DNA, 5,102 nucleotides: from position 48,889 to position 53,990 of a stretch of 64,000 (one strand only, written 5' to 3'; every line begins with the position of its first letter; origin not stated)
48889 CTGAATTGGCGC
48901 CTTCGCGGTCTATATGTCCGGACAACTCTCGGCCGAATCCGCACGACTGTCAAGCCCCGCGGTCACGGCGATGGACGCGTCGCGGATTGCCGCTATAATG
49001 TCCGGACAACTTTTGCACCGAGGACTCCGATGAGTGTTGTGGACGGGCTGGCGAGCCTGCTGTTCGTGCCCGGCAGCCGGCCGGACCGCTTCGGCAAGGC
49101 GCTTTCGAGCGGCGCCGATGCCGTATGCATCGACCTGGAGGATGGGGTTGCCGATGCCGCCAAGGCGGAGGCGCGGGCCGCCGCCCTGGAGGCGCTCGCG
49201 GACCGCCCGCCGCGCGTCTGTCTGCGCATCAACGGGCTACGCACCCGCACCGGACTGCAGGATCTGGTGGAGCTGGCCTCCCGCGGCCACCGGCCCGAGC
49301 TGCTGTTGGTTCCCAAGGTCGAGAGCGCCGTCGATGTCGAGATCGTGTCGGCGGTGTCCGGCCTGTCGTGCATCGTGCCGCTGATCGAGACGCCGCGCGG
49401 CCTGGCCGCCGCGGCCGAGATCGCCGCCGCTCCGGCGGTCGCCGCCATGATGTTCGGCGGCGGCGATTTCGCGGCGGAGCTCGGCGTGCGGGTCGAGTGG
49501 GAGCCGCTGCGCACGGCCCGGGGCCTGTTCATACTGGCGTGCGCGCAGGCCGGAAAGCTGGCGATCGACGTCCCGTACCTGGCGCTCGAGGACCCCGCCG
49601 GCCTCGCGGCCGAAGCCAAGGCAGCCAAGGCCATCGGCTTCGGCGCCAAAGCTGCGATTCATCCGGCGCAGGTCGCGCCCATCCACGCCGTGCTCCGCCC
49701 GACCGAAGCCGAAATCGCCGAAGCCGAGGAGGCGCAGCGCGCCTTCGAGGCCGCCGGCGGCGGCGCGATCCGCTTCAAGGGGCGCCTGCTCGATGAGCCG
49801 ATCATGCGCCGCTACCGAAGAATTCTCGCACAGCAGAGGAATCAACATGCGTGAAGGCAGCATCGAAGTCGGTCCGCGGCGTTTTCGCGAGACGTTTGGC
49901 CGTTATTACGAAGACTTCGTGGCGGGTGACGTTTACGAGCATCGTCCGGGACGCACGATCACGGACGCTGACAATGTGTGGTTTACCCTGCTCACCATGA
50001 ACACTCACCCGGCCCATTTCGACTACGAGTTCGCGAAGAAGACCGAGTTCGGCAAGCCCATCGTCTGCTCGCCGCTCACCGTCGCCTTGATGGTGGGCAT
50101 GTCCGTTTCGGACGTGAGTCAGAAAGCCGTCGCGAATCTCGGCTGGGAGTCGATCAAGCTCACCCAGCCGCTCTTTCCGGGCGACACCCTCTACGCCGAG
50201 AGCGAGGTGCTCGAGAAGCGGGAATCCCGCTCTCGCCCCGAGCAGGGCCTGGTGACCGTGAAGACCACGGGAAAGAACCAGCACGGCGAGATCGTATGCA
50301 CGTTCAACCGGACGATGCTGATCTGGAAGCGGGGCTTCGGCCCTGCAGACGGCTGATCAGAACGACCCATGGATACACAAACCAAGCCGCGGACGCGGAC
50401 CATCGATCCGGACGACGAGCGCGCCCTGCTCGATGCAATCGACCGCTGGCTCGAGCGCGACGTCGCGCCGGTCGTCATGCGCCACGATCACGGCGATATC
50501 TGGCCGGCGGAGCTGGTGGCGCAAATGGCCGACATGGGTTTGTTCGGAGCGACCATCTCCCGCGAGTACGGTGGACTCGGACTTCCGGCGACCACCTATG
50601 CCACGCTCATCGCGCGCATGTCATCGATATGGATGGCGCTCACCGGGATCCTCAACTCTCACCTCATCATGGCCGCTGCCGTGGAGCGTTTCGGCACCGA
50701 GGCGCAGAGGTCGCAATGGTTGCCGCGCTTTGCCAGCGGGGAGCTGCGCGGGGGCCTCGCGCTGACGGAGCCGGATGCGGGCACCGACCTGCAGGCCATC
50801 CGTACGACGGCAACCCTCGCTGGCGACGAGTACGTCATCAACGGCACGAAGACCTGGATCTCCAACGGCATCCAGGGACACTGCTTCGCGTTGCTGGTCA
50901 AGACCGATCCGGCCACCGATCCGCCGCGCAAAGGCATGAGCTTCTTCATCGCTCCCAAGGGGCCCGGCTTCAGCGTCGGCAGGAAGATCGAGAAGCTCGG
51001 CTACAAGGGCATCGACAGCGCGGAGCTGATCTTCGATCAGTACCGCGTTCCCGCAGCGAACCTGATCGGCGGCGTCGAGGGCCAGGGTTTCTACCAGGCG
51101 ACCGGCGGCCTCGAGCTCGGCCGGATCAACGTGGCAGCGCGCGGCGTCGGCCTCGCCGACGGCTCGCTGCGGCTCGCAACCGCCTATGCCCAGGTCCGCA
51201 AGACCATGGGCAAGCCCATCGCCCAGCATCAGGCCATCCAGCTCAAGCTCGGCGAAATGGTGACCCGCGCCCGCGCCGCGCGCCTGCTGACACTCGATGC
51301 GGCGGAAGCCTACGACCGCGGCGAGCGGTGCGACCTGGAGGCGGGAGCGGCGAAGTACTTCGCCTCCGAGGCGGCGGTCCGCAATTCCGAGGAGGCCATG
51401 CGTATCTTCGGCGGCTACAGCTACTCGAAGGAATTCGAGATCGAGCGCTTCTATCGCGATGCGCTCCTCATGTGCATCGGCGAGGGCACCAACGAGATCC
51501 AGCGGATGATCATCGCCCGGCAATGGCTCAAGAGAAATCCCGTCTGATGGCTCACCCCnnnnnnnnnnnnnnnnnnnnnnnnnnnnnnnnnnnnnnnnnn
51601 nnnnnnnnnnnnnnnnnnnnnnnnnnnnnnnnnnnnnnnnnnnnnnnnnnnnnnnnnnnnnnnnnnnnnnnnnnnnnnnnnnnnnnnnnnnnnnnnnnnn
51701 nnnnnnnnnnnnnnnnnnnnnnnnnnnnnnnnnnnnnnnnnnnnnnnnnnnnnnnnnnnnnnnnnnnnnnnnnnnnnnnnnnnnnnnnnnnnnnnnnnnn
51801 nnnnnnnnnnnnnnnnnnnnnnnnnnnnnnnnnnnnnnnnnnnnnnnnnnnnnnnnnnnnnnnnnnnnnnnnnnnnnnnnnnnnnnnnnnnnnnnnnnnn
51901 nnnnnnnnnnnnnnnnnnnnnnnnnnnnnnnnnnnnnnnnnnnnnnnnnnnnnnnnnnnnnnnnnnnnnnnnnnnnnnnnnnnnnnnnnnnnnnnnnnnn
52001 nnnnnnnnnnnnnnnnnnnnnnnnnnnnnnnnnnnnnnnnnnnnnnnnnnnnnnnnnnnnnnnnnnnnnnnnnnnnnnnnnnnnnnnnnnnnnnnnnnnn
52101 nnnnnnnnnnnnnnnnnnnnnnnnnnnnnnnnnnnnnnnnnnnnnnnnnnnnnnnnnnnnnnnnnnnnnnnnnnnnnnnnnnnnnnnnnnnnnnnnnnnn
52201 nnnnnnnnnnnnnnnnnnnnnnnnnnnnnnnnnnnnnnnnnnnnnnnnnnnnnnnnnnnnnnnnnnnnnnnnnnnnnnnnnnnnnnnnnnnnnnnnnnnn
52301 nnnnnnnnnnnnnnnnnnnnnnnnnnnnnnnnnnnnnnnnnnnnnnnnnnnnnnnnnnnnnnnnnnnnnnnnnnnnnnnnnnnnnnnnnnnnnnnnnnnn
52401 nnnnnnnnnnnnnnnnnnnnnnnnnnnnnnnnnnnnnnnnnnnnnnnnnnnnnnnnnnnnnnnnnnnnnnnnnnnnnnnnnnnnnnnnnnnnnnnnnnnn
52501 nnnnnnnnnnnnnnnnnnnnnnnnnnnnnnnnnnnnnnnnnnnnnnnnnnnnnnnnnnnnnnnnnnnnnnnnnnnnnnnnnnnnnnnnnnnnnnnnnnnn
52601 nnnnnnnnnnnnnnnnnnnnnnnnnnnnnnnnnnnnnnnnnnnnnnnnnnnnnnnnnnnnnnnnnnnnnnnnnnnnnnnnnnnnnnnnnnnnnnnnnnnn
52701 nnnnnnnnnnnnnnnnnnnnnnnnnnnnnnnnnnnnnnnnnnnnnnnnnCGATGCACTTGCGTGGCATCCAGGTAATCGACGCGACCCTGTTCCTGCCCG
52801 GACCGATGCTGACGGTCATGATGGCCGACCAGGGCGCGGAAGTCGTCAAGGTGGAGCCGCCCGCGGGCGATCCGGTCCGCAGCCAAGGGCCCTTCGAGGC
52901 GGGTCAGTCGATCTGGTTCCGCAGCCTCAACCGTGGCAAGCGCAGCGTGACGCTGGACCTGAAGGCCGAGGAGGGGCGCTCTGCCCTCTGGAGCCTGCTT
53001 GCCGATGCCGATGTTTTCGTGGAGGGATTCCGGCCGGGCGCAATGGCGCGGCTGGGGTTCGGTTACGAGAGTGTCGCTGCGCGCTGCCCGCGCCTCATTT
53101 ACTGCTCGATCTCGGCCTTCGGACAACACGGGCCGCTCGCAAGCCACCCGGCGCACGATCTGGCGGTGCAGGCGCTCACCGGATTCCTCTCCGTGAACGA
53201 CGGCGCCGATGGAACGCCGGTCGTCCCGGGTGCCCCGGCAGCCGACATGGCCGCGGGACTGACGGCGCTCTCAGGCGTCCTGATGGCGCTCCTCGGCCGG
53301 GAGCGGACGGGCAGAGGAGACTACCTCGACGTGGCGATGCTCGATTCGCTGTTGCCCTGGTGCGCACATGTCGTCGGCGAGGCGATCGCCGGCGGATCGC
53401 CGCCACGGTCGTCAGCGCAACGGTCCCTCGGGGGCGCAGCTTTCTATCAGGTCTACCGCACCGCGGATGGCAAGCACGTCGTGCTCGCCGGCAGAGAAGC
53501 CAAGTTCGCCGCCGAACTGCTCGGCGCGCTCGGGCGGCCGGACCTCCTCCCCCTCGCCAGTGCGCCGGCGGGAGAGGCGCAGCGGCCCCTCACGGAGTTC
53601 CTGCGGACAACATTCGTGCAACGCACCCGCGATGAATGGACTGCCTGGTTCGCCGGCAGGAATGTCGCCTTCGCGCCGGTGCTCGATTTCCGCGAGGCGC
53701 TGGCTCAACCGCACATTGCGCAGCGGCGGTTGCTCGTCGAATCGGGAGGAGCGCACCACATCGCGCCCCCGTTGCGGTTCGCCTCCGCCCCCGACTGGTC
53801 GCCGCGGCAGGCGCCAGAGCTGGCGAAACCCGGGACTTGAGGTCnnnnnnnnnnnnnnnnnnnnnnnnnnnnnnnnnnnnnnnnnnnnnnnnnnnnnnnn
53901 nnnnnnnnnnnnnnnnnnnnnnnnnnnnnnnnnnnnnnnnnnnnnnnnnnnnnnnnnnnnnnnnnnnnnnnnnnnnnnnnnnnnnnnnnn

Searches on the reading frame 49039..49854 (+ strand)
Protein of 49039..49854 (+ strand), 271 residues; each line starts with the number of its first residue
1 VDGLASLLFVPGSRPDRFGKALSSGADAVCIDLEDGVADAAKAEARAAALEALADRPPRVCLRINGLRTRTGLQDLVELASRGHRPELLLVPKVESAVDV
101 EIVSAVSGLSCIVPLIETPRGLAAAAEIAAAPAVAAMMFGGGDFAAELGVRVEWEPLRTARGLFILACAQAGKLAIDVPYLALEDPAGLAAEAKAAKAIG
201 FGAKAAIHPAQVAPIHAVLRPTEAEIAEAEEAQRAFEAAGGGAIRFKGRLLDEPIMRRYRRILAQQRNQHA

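Call 21: search_protein_families(library=pfam, proteins=[window:49039-49854:+], max_evalue=0.001)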
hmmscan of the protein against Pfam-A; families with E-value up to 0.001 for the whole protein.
window:49039-49854:+ (271 aa): 2 families
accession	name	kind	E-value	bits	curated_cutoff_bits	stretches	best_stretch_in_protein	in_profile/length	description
PF03328.21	HpcH_HpaI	-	1.6e-32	113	25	1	6-209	2-221/221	HpcH/HpaI aldolase/citrate lyase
PF15617.12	C-C_Bond_Lyase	-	2.7e-09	37.1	28.4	1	188-235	237-284/320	C-C_Bond_Lyase of the TIM-Barrel fold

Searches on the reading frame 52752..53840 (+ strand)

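Call 21: search_protein_families(library=pfam, proteins=[window:52752-53840:+], max_evalue=0.001)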
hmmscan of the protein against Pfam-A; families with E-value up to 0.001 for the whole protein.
window:52752-53840:+ (362 aa): 1 family
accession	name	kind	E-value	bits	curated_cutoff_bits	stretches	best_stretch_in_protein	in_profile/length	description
PF02515.22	CoA_transf_3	-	1.7e-104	350.3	23.3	1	3-357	1-362/366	CoA-transferase family III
